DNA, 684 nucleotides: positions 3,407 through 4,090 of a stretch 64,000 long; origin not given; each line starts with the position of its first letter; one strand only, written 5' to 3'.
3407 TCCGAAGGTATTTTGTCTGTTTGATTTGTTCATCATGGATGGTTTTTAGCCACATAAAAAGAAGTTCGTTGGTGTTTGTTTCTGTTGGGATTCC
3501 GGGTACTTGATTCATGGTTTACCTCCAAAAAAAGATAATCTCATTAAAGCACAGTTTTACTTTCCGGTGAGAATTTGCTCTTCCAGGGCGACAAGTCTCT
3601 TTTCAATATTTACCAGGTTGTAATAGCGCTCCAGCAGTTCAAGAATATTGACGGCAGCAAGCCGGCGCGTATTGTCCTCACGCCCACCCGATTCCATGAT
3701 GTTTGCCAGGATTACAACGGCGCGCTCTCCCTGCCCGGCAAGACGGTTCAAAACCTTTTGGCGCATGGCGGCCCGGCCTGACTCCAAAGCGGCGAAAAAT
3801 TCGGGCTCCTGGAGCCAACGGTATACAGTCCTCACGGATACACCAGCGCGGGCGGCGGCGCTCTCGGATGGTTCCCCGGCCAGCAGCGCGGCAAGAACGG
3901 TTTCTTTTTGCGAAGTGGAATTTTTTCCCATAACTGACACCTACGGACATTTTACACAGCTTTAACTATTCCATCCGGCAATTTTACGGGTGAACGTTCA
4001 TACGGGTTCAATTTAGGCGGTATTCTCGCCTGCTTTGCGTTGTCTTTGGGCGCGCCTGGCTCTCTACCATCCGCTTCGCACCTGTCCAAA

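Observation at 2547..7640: Minimal (5,021-bp period) integrase element flanked by two complete identical tRNA(CAT) genes; the tRNA promoter and terminator are split between the copies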

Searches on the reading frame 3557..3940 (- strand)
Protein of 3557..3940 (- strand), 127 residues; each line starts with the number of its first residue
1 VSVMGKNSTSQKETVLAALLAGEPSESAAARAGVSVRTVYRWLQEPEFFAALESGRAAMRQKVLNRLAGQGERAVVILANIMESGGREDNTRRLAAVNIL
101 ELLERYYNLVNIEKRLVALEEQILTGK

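Call 7: search_protein_families(library=pfam, proteins=[window:3557-3940:-], max_evalue=0.1)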
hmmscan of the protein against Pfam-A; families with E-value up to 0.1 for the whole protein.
window:3557-3940:- (127 aa): 12 families
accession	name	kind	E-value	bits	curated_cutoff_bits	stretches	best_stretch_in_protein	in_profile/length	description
PF13518.12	HTH_28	-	1e-06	29.1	25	1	11-44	1-34/52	Helix-turn-helix domain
PF13384.12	HTH_23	-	3.2e-05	24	24.6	1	14-44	9-39/50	Homeodomain-like domain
PF13551.12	HTH_29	-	0.00014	22.4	28.1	1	14-44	3-34/64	Winged helix-turn helix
PF06941.18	NT5C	-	0.0029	18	24.8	1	37-115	51-118/180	5' nucleotidase, deoxy (Pyrimidine), cytosolic type C protein (NT5C)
PF20901.3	Sf6_terminase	-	0.0082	16.6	27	1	13-54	7-50/106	Bacteriophage Sf6, terminase small subunit-like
PF13022.12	HTH_Tnp_1_2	-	0.011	16.2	27.9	1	26-53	30-57/122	Helix-turn-helix of insertion element transposase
PF00356.27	LacI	-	0.014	15.7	27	1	29-47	6-24/46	Bacterial regulatory proteins, lacI family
PF08281.18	Sigma70_r4_2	-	0.014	15.5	25.7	1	11-44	15-48/54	Sigma-70, region 4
PF12728.13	HTH_17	-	0.016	15.9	27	1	28-50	7-29/51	Helix-turn-helix domain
PF00376.29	MerR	-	0.026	14.8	28.2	1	28-45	5-22/38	MerR family regulatory protein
PF13542.12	HTH_Tnp_ISL3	-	0.046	13.6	27.4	1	14-44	19-48/51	Helix-turn-helix domain of transposase family ISL3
PF01527.26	HTH_Tnp_1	-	0.092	13.4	24.1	0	8-53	8-52/75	Transposase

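Call 8: search_protein_families(library=phrogs, proteins=[window:3557-3940:-], max_evalue=0.1)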
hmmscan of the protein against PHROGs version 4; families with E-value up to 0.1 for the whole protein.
window:3557-3940:- (127 aa): 14 families
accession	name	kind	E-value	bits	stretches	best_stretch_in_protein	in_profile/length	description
phrog_4044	-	head and packaging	0.00011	22.7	1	6-52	23-70/180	terminase small subunit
phrog_4102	-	head and packaging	0.00013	23.1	1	11-68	19-88/166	terminase small subunit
phrog_2538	-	head and packaging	0.00031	21.8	1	9-67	5-63/129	terminase small subunit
phrog_309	-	head and packaging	0.002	19.1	1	33-67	167-202/319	terminase small subunit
phrog_664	-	DNA, RNA and nucleotide metabolism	0.0021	18.9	1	9-47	87-125/210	DNA binding protein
phrog_1482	-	head and packaging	0.0025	18.4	1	8-50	16-59/147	terminase small subunit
phrog_4494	-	unknown function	0.0039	18.7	1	14-56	10-52/109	-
phrog_66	-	integration and excision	0.0052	17.5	1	28-66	99-138/412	excisionase and transcriptional regulator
phrog_24579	-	head and packaging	0.0054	17.7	1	26-55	35-64/126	terminase small subunit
phrog_35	-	transcription regulation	0.027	15.5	1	6-43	69-107/181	transcriptional repressor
phrog_2474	-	transcription regulation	0.03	15.2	1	26-46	52-72/118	MerR-like transcriptional regulator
phrog_310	-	integration and excision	0.054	13.3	1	16-62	135-186/696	transposase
phrog_6620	-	integration and excision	0.069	13.7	1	27-82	6-65/201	transposase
phrog_3218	-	head and packaging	0.089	13.6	0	6-48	17-59/152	terminase small subunit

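Call 31: find_homologous_proteins(query=window:3557-3940:-, max_evalue=0.01)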
Query window:3557-3940:- (127 aa): 5 proteins with E <= 0.01 among 520 candidates.
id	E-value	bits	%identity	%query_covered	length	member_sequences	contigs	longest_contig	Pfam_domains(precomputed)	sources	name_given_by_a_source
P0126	2.6e-69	248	100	98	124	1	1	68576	PF13518.13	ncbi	-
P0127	3.2e-9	55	40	94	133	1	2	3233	-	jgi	jgi:hypothetical protein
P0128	1.1e-6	47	41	86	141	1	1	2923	-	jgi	jgi:phage terminase small subunit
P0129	3.8e-6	45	37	73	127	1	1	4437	-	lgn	-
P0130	4.0e-4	38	34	87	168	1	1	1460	-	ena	-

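Call 32: find_encoding_contigs(protein=P0127, flank=10000, max_places=4)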
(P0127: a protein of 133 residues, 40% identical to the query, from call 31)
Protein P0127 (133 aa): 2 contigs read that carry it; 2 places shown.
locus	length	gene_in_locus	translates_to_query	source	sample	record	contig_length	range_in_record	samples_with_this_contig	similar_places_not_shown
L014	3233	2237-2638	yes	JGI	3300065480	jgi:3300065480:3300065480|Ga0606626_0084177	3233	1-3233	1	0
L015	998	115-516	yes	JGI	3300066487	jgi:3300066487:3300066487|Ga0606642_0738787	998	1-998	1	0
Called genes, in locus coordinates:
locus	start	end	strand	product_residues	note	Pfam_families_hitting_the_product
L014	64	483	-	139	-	PF13560:HTH_31 (weak), PF13443:HTH_26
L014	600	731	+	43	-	-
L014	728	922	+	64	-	-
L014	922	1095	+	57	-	-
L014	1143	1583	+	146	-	PF00436:SSB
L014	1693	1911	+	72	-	-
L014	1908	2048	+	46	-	-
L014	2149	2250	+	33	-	-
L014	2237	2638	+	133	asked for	-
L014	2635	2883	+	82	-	-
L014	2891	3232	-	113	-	?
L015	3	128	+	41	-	?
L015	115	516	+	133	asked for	-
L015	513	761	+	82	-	-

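Call 33: find_encoding_contigs(protein=P0129, flank=10000, max_places=4)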
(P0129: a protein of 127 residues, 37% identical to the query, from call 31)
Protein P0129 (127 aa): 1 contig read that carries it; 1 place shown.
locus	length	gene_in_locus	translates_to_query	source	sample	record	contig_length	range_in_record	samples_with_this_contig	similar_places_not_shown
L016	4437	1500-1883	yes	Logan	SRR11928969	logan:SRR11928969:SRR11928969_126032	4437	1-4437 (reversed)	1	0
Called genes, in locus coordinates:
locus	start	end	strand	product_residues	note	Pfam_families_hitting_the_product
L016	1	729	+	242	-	?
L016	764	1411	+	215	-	-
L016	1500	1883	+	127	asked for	-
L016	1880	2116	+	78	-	-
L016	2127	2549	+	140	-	-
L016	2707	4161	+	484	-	-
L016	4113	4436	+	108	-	?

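Call 35: search_protein_families(library=phrogs, proteins=[L016:2707-4161:+, L016:764-1411:+, L016:1880-2116:+, L016:2127-2549:+, L016:1-729:+, L014:2635-2883:+, L014:2891-3232:-, P0127, P0128, P0129], max_evalue=0.01)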
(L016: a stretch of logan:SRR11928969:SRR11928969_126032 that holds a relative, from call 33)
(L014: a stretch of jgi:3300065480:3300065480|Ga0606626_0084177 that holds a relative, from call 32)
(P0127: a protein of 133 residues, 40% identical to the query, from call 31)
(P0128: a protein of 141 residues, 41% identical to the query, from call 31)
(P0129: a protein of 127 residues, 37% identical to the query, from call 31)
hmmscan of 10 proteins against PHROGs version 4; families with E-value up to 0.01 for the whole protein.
L016:2707-4161:+ (484 aa): 0 families

L016:764-1411:+ (215 aa): 0 families

L016:1880-2116:+ (78 aa): 0 families

L016:2127-2549:+ (140 aa): 0 families

L016:1-729:+ (242 aa): 0 families

L014:2635-2883:+ (82 aa): 0 families

L014:2891-3232:- (113 aa): 0 families

P0127 (133 aa): 3 families
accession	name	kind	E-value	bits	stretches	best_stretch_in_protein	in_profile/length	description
phrog_2538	-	head and packaging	1.7e-09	38.9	1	18-98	16-90/129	terminase small subunit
phrog_4102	-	head and packaging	0.00026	22.2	1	13-69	23-91/166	terminase small subunit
phrog_4044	-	head and packaging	0.0037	17.8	1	15-60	34-80/180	terminase small subunit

P0128 (141 aa): 5 families
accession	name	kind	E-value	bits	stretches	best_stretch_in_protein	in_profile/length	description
phrog_2538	-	head and packaging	5.7e-10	40.4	1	19-121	6-102/129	terminase small subunit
phrog_24579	-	head and packaging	1.7e-06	29.1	1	7-75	5-74/126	terminase small subunit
phrog_7344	-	head and packaging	0.0002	22.6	1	19-76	16-72/161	terminase small subunit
phrog_3218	-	head and packaging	0.00093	20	1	17-67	18-68/152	terminase small subunit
phrog_4044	-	head and packaging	0.0013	19.3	1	17-72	24-80/180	terminase small subunit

P0129 (127 aa): 5 families
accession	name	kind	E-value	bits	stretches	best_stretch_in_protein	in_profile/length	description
phrog_7344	-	head and packaging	9.1e-07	30.2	1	3-102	8-103/161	terminase small subunit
phrog_2538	-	head and packaging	7.3e-05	23.9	1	10-101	5-91/129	terminase small subunit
phrog_4044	-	head and packaging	0.00038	21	1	10-71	27-89/180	terminase small subunit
phrog_3064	-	head and packaging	0.0019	18.7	1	22-57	81-117/175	terminase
phrog_4102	-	head and packaging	0.0021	19.3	1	13-73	20-93/166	terminase small subunit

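Call 43: search_protein_families(library=pfam, proteins=[L016:2707-4161:+, L016:764-1411:+, L016:1-729:+], max_evalue=0.01)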
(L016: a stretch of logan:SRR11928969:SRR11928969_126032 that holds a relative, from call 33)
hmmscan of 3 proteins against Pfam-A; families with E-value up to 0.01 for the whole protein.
L016:2707-4161:+ (484 aa): 0 families

L016:764-1411:+ (215 aa): 0 families

L016:1-729:+ (242 aa): 0 families

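Call 54: search_solved_structures(query=A3, max_evalue=10)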
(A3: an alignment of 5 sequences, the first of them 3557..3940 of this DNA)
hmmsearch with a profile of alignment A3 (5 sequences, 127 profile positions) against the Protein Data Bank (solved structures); distinct sequences matched with E-value up to 10: 38.
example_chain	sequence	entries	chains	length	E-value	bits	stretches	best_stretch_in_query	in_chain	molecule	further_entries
4zv6_A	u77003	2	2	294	0.0015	22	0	72-97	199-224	AlphaRep-7 | alpha-Rep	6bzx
4xl5_C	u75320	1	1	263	0.0035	20.7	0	71-101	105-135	bGFP-A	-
3h5o_A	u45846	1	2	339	0.072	16.5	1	23-80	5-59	Transcriptional regulator GntR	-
8aw4_A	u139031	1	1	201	0.073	16.5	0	71-100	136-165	ALPHAREP bB-E3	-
1pru_A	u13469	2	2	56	0.074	16.5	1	23-74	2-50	PURINE REPRESSOR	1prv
1nwm_X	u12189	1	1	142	0.079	16.4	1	74-122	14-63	ADP-ribosylation factor binding protein GGA1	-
1naf_A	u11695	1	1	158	0.099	16.1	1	74-122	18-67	ADP-ribosylation factor binding protein GGA1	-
6gwc_C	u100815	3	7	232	0.11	15.9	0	55-97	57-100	iE5 ALPHAREP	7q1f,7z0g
1o3x_A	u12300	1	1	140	0.12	15.7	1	74-122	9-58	ADP-ribosylation factor binding protein GGA1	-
4f61_I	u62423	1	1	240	0.18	15.2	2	41-110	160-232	Stathmin-like domain R4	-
7n53_A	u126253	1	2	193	0.22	14.9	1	24-85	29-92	PAP4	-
1oxz_A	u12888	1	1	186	0.37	14.2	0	74-122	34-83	ADP-ribosylation factor binding protein GGA1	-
6g4j_B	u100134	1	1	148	0.39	14.1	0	72-101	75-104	alphaREP bE8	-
3dbi_A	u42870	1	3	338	0.41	14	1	23-51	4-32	SUGAR-BINDING TRANSCRIPTIONAL REGULATOR, LACI FAMILY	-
8h3v_S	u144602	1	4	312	0.45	13.9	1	11-45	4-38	NtcB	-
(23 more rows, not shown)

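Call 60: predict_structure(alignment_id=A3)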
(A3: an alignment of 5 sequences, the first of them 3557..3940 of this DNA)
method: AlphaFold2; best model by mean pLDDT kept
length: 127 residues; sequences in the alignment: 5
mean_pLDDT: 80.4   pTM: 0.52
mean pLDDT of the five models: 80.4, 79.4, 77.1, 76.8, 75.2
residues with pLDDT >= 90: 39; 70-90: 70; 50-70: 14; < 50: 4
segments of 3 or more residues with pLDDT < 50: 1-4
pLDDT, mean of each block of 10 residues (from residue 1): 59 93 91 93 92 88 81 76 67 75 80 78 69
secondary structure, 60 per line:
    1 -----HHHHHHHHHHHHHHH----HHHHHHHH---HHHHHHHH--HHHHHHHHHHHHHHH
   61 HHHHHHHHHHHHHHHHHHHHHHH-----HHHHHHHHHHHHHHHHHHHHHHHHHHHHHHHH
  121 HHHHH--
elements in order: H6-20 H25-32 H36-43 H46-83 H89-125

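Call 66: fold_search(model_id=the predicted structure, library=pdb)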
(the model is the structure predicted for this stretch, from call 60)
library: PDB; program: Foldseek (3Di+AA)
matches with E <= 10: 169; with E <= 0.001: 0
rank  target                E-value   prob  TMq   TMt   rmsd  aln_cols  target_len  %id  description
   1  2ao9_B                4.4e-01  0.66  0.37  0.41  10.8       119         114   13  Structural Genomics, The crystal structure of a Phage protein (phBC6A51) from Bacillus cereus ATCC 14579 (released 2005-09-27)
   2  2ao9_H                4.4e-01  0.44  0.31  0.34   9.1       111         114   14  Structural Genomics, The crystal structure of a Phage protein (phBC6A51) from Bacillus cereus ATCC 14579 (released 2005-09-27)
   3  2ao9_F                4.6e-01  0.77  0.37  0.42   7.9       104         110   13  Structural Genomics, The crystal structure of a Phage protein (phBC6A51) from Bacillus cereus ATCC 14579 (released 2005-09-27)
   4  3he0_A                5.6e-01  0.25  0.26  0.19  14.1       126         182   21  The Structure of a Putative Transcriptional Regulator TetR Family Protein from Vibrio parahaemolyticus. (released 2009-07-07)
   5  2ao9_G                6.6e-01  0.85  0.45  0.53   6.7       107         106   10  Structural Genomics, The crystal structure of a Phage protein (phBC6A51) from Bacillus cereus ATCC 14579 (released 2005-09-27)
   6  2ao9_C                7.9e-01  0.51  0.38  0.41  10.7       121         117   12  Structural Genomics, The crystal structure of a Phage protein (phBC6A51) from Bacillus cereus ATCC 14579 (released 2005-09-27)
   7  3he0_C                8.4e-01  0.20  0.26  0.19  15.3       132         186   21  The Structure of a Putative Transcriptional Regulator TetR Family Protein from Vibrio parahaemolyticus. (released 2009-07-07)
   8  2ao9_D                8.9e-01  0.57  0.37  0.43   7.9       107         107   13  Structural Genomics, The crystal structure of a Phage protein (phBC6A51) from Bacillus cereus ATCC 14579 (released 2005-09-27)
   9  2ao9_A                8.9e-01  0.57  0.37  0.40   8.0       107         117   13  Structural Genomics, The crystal structure of a Phage protein (phBC6A51) from Bacillus cereus ATCC 14579 (released 2005-09-27)
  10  6o6n                  8.9e-01  0.25  0.27  0.19   9.9       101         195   17  Structure of the regulator FasR from Mycobacterium tuberculosis in complex with C20-CoA (released 2020-03-11)
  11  2ao9_E                9.5e-01  0.57  0.33  0.36   7.5        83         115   16  Structural Genomics, The crystal structure of a Phage protein (phBC6A51) from Bacillus cereus ATCC 14579 (released 2005-09-27)
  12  2guh_B                1.1e+00  0.28  0.30  0.23  16.3       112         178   23  Crystal Structure of the Putative TetR-family Transcriptional Regulator from Rhodococcus sp. RHA1 (released 2006-05-30)
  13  4jl3_B                1.5e+00  0.51  0.28  0.21   3.5        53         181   32  Crystal structure of ms6564-dna complex (released 2013-06-26)
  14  1z77                  1.6e+00  0.16  0.29  0.20  16.0       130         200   11  Crystal structure of transcriptional regulator protein from Thermotoga maritima. (released 2005-05-10)
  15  6vli_D                1.8e+00  0.21  0.31  0.27  10.9       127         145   14  Crystal structure of transcriptional regulator from bacteriophage 186 (released 2021-06-16)
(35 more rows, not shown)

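Call 67: search_solved_structures(query=L016:2707-4161:+, max_evalue=1)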
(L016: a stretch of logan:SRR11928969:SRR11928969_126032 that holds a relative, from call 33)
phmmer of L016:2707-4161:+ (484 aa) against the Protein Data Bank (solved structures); distinct sequences matched with E-value up to 1: 1.
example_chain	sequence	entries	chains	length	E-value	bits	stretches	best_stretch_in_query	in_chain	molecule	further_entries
1hjf_A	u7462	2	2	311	0.15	14.5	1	330-453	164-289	DEACETOXYCEPHALOSPORIN C SYNTHASE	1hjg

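Call 68: fold_search(model_id=the predicted structure, library=viral)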
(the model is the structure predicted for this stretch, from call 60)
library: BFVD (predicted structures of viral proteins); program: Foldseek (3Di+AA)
matches with E <= 10: 377; with E <= 0.001: 1
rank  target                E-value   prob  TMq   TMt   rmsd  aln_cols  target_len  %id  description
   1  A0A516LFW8            1.3e-04  1.00  0.62  0.63  11.7       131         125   25  (no name in the UniProt tables at hand)
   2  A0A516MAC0            1.8e-03  1.00  0.57  0.51   3.5        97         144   25  (no name in the UniProt tables at hand)
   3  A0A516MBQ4            2.3e-03  1.00  0.51  0.46   5.4       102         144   19  (no name in the UniProt tables at hand)
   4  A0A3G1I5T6            5.7e-03  1.00  0.41  0.37  11.2       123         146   18  (no name in the UniProt tables at hand)
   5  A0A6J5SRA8            1.5e-02  1.00  0.54  0.33  15.7       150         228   17  Uncharacterized protein [uncultured Caudovirales phage]
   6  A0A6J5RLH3            1.6e-02  1.00  0.37  0.45   6.9       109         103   22  Uncharacterized protein [uncultured Caudovirales phage]
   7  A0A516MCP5            1.8e-02  0.98  0.38  0.31  15.6       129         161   16  (no name in the UniProt tables at hand)
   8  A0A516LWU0            2.0e-02  0.99  0.42  0.36  14.6       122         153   20  (no name in the UniProt tables at hand)
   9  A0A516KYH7            2.1e-02  0.99  0.39  0.36   7.9       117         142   23  (no name in the UniProt tables at hand)
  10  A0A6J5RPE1            2.7e-02  0.99  0.40  0.32  17.0       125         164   26  Uncharacterized protein [uncultured Caudovirales phage]
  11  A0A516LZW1            2.7e-02  0.97  0.40  0.37  30.4       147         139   18  (no name in the UniProt tables at hand)
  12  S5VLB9                3.2e-02  0.99  0.39  0.30  10.3       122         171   20  (no name in the UniProt tables at hand)
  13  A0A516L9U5            4.3e-02  0.99  0.43  0.40   9.7        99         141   21  (no name in the UniProt tables at hand)
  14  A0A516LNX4            4.5e-02  0.99  0.37  0.29   9.2       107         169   18  (no name in the UniProt tables at hand)
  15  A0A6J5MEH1            4.8e-02  0.95  0.33  0.25   9.6       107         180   20  Uncharacterized protein [uncultured Caudovirales phage]
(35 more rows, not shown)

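Call 77: find_related_loci(query=A3, collection=viral_contigs, flank=10000)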
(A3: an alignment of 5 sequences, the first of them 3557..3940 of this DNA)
Query A3 (127 aa) in viral_contigs; peptide patterns used: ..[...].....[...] (x = any residue, [..] = any of these).
119 stretches matched a pattern, but none encodes a relative of the query by tblastn (E <= 1e-3).

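Call 83: search_protein_families(library=ncbifam, proteins=[window:3557-3940:-], max_evalue=0.1)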
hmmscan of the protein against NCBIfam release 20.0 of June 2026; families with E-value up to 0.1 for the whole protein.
window:3557-3940:- (127 aa): 6 families
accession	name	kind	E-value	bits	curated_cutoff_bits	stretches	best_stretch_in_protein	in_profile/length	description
NF033545.0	transpos_IS630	equivalog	0.0015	18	100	1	15-45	5-35/299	IS630 family transposase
NF033518.0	transpos_IS607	equivalog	0.0017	18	110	1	28-97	3-78/187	IS607 family transposase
NF033577.2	transpos_IS481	equivalog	0.0067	16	224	1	20-76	11-68/284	IS481 family transposase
TIGR02914.1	EpsI_fam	equivalog_domain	0.047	13.2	42.8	1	24-93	90-157/174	exosortase C-terminal domain/associated protein EpsI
NF033516.0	transpos_IS3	equivalog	0.073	12.3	160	1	11-67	2-64/369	IS3 family transposase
TIGR01764.1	excise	domain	0.093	13.1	28.8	0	28-45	7-24/49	excisionase family DNA-binding protein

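Call 84: search_protein_families(library=padloc, proteins=[window:3557-3940:-], max_evalue=0.1)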
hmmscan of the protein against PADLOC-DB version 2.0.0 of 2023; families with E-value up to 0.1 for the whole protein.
window:3557-3940:- (127 aa): 1 family
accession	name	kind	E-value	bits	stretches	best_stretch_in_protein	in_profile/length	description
PDLC04133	mad1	-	0.00045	18.5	1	28-45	11-28/60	mads_1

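Call 118: search_dna_similar(query=window:3557-3940:-, collection=phages, mode=protein, max_evalue=0.01, max_rows=15)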
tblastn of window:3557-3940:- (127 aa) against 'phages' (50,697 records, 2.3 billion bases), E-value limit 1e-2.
Records with a match: 4; places in all: 4; records where one place covers at least 80% of the query: 4.
Best place of each record, by identity: <60% 4.
By first word of the organism name: Bacteriophage 2; bajarodcaudo 1; Streptococcus 1.
By host as written in the record: - 3; Streptococcus mitis SK1080 1.
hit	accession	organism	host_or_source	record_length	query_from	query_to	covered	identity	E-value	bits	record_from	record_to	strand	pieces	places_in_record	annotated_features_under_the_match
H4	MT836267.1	Bacteriophage sp.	human fecal samples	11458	9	121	89%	31.0%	1e-3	43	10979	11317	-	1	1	record has no annotation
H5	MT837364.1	Bacteriophage sp.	human fecal samples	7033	13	120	85%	31.5%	5e-6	50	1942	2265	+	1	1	record has no annotation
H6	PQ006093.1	bajarodcaudo virus 2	Neotoma bryanti feces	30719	15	121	84%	30.8%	8e-5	46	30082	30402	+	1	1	hypothetical protein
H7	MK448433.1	Streptococcus satellite phage Javan328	Streptococcus mitis SK1080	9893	11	120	87%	29.7%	7e-4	44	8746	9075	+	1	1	hypothetical protein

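Call 119: search_dna_similar(query=P0128, collection=phages, mode=protein, max_evalue=0.01, max_rows=15)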
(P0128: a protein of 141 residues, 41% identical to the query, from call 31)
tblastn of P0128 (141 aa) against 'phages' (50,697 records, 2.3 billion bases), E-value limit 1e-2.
Records with a match: 1; places in all: 1; records where one place covers at least 80% of the query: 0.
Best place of each record, by identity: <60% 1.
By first word of the organism name: Streptococcus 1.
By host as written in the record: Streptococcus suis S95N 1.
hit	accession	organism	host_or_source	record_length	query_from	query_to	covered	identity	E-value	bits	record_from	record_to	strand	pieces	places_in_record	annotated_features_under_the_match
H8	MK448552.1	Streptococcus satellite phage Javan586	Streptococcus suis S95N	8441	50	141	65%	34.3%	5e-3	41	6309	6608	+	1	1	hypothetical protein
